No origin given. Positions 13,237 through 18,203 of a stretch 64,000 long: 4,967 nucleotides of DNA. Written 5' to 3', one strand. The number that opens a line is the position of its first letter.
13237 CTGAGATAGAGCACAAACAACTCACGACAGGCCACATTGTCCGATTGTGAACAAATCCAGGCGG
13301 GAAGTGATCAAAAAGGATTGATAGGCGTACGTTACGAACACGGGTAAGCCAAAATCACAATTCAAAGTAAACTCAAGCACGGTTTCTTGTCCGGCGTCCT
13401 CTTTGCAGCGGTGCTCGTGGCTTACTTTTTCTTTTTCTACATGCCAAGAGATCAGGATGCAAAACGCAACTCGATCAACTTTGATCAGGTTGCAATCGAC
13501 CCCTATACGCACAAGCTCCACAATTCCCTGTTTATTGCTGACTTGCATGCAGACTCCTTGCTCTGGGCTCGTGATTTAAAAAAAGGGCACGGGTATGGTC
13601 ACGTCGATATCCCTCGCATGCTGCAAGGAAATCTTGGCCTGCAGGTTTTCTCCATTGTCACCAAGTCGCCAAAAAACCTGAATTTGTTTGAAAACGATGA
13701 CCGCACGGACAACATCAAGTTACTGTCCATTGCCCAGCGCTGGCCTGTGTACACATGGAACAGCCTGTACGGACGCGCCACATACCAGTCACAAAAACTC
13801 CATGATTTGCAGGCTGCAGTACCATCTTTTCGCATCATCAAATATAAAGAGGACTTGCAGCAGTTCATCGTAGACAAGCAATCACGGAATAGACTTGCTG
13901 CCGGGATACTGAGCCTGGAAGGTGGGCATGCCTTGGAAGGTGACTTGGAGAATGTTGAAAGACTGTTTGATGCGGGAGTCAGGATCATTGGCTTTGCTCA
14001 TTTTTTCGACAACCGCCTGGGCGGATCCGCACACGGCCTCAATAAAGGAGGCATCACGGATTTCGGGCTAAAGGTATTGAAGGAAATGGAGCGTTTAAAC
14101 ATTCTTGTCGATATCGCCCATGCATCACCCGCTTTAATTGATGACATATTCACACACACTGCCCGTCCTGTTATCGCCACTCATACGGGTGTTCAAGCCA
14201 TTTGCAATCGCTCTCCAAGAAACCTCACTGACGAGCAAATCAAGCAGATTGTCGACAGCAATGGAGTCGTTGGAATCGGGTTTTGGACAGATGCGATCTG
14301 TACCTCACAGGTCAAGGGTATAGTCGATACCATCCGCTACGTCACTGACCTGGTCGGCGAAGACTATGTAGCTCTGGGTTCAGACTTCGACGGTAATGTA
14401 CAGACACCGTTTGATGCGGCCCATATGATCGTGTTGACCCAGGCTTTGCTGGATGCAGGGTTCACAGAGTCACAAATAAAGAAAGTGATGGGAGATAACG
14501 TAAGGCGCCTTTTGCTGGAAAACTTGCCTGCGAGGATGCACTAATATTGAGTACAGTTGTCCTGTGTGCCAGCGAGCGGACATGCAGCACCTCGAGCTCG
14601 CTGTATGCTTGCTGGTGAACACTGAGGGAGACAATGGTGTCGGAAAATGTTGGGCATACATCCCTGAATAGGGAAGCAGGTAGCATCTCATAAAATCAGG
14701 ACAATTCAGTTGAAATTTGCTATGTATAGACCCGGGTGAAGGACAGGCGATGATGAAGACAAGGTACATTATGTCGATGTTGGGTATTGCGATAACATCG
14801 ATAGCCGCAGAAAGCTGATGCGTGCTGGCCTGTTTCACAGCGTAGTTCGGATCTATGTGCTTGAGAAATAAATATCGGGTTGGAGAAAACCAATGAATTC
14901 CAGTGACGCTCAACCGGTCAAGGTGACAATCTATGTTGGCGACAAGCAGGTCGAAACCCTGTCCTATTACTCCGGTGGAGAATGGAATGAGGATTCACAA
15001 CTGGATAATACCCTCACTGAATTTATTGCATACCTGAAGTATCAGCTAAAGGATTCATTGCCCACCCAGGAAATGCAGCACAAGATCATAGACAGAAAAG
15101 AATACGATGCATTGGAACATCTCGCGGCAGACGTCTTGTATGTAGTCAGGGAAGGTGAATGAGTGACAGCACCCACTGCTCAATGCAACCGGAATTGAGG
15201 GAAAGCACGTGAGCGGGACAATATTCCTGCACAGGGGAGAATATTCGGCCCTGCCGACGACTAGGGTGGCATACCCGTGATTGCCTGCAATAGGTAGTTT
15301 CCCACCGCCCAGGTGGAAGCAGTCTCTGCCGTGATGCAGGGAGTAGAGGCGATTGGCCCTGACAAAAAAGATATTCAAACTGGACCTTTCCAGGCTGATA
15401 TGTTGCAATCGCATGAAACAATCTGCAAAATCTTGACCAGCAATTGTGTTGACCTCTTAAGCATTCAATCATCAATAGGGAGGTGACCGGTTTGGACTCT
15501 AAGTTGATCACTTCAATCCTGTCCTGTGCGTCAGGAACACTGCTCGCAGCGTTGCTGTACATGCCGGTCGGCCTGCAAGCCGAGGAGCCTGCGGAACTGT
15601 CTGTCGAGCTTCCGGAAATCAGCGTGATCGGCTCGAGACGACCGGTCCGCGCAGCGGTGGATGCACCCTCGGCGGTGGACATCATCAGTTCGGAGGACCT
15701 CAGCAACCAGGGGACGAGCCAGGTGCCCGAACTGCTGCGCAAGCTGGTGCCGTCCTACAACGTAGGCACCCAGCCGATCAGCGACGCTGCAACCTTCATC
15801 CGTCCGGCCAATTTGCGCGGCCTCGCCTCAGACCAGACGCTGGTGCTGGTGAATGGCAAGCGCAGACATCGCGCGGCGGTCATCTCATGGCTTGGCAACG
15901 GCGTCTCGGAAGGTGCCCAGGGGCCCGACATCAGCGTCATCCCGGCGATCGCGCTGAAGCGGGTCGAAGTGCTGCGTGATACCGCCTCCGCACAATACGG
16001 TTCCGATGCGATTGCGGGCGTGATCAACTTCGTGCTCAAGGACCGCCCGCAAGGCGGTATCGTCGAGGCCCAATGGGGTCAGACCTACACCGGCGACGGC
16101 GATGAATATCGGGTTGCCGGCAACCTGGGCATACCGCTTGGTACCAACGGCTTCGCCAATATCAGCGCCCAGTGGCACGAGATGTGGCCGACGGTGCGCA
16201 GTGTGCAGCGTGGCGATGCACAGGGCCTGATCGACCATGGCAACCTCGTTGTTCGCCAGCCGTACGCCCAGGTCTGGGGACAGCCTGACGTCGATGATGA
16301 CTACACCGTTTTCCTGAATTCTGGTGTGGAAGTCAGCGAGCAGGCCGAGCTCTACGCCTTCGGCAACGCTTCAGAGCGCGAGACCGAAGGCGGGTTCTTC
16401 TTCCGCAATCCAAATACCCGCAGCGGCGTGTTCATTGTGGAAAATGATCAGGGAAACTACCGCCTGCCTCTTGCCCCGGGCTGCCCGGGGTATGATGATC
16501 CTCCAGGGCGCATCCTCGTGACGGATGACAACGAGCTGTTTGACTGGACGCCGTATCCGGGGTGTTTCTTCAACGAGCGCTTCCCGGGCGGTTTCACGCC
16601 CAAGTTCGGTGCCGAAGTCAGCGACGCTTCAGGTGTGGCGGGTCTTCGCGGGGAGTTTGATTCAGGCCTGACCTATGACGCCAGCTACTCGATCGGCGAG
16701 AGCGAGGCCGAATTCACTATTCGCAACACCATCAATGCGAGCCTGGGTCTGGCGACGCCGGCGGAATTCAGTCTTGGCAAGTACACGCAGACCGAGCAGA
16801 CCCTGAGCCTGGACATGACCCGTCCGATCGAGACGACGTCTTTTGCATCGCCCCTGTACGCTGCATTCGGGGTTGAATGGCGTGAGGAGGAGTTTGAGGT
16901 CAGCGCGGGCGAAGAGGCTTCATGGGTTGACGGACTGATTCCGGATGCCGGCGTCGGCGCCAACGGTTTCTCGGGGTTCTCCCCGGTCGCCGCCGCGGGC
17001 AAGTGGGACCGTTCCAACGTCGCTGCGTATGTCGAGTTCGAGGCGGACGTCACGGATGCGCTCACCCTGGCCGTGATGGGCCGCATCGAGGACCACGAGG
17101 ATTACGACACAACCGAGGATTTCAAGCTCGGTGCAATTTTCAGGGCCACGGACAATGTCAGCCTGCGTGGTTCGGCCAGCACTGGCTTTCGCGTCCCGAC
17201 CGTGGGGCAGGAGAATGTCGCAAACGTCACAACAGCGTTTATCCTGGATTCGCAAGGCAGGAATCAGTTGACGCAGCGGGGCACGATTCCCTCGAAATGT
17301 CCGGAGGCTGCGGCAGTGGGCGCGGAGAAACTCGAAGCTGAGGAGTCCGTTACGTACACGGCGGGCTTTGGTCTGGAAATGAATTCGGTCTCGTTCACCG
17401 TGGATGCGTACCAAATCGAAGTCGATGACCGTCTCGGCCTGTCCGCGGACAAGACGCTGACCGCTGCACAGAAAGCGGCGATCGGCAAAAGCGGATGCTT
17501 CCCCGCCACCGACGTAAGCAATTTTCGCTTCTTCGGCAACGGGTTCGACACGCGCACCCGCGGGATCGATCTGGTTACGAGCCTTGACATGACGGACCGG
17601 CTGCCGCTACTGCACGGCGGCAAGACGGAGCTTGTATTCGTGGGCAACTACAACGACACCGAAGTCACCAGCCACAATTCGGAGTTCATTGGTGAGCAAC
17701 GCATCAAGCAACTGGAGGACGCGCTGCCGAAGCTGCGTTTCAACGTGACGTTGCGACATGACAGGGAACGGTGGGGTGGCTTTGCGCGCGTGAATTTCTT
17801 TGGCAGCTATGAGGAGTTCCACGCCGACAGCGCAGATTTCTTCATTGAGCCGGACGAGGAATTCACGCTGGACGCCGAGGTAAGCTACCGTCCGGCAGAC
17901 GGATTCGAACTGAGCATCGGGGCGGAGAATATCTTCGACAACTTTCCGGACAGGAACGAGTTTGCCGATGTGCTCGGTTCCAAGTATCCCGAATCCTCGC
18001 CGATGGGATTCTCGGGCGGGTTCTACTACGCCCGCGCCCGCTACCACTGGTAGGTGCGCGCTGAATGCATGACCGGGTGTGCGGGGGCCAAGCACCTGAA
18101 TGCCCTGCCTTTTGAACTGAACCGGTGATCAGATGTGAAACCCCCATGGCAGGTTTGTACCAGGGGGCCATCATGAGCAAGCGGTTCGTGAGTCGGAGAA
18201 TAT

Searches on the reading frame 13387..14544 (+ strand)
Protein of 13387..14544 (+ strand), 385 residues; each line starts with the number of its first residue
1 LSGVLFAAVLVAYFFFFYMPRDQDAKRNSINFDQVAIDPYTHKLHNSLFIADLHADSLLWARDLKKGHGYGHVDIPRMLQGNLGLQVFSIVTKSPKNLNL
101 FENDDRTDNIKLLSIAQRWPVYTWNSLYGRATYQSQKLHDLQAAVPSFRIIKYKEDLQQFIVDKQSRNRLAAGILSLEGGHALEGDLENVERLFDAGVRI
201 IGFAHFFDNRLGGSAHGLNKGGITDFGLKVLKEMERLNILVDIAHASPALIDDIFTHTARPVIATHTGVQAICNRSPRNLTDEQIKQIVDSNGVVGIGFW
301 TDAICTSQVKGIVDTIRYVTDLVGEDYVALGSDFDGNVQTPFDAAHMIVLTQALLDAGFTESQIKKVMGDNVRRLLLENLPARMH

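Call 74: search_protein_families(library=pfam, proteins=[window:13387-14544:+], max_evalue=0.00001)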
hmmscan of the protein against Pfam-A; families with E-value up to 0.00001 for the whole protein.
window:13387-14544:+ (385 aa): 1 family
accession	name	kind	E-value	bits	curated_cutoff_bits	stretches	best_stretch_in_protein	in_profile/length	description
PF01244.27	Peptidase_M19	-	2.8e-64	217.7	26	1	44-376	2-317/319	Membrane dipeptidase (Peptidase family M19)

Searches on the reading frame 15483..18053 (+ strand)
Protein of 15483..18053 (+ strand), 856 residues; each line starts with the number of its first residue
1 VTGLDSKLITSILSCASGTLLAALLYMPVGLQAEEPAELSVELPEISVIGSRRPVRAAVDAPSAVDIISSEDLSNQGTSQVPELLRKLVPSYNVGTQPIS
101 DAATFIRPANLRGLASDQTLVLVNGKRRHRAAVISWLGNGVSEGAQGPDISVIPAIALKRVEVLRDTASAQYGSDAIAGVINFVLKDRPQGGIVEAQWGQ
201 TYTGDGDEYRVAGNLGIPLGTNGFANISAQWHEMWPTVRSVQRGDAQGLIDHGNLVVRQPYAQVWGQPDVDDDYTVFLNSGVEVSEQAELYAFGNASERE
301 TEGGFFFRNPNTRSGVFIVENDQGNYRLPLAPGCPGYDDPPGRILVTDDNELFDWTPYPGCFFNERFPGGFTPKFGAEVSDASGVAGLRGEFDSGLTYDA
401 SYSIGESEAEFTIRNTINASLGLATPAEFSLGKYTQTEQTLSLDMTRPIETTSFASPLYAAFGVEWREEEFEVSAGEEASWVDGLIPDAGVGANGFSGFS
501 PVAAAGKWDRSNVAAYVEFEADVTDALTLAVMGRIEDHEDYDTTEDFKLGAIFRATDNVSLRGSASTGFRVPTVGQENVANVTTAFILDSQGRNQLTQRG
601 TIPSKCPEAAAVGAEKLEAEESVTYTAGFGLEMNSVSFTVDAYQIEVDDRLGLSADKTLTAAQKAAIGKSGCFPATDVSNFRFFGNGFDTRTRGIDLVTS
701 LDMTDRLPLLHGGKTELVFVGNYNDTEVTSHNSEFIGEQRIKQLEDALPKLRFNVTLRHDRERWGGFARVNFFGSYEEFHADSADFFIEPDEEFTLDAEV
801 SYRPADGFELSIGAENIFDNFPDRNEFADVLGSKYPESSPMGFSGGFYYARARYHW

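Call 74: search_protein_families(library=pfam, proteins=[window:15483-18053:+], max_evalue=0.00001)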
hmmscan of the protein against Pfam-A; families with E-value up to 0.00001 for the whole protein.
window:15483-18053:+ (856 aa): 2 families
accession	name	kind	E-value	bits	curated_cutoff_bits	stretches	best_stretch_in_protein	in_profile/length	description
PF00593.30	TonB_dep_Rec_b-barrel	-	1.6e-34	121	27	1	373-817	53-436/436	TonB dependent receptor-like, beta-barrel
PF07715.20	Plug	-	9.8e-21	74.7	23.9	1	59-180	3-107/107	TonB-dependent Receptor Plug Domain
